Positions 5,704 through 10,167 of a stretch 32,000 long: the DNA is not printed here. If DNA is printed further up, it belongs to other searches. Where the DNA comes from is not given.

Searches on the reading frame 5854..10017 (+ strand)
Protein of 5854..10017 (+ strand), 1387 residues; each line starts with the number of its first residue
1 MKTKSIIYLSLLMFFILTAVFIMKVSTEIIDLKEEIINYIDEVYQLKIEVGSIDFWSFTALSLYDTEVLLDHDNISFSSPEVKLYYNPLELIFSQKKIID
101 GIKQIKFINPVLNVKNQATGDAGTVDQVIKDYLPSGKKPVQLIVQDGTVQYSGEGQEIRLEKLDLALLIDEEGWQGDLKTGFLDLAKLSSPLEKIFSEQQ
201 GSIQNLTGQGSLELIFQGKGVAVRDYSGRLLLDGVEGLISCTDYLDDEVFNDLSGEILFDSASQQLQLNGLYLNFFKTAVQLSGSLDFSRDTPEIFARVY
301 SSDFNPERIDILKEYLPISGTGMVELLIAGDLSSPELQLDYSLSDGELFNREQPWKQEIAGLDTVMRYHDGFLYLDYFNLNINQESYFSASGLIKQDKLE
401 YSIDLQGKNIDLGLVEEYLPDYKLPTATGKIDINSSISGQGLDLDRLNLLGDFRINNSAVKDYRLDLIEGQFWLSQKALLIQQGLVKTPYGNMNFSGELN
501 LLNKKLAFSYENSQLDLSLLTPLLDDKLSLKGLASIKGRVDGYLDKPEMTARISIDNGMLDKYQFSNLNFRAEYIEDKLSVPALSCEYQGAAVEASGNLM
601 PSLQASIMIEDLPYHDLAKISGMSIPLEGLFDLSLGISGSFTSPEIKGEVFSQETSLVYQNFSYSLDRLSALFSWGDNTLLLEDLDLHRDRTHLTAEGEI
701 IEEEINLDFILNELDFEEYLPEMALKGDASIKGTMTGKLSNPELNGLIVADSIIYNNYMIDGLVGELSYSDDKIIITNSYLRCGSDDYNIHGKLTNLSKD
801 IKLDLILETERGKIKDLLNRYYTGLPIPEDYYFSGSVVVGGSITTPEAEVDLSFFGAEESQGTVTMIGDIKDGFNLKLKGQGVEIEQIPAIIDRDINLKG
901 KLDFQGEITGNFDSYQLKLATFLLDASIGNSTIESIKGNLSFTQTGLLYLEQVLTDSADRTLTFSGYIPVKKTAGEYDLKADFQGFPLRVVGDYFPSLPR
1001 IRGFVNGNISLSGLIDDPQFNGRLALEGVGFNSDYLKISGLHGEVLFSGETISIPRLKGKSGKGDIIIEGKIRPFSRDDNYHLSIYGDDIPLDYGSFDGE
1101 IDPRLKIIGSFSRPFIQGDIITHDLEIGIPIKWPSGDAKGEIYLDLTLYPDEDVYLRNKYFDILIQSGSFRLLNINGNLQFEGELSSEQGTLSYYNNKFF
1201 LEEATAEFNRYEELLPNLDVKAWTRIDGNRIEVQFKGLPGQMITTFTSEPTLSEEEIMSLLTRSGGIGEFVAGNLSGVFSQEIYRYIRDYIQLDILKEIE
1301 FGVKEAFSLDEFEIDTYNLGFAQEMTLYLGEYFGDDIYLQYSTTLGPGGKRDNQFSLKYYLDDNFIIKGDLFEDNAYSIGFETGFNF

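Call 55: search_protein_families(library=pfam, proteins=[window:5854-10017:+], max_evalue=0.001)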
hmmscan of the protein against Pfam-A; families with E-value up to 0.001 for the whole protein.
window:5854-10017:+ (1387 aa): 2 families
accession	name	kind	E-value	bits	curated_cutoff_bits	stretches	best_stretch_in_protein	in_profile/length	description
PF04357.19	TamB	-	2.4e-25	90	22.4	1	1058-1375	4-369/381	TamB, inner membrane protein subunit of TAM complex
PF13116.12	YhdP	-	1.2e-05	23.9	46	0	3-406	7-437/1224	YhdP protein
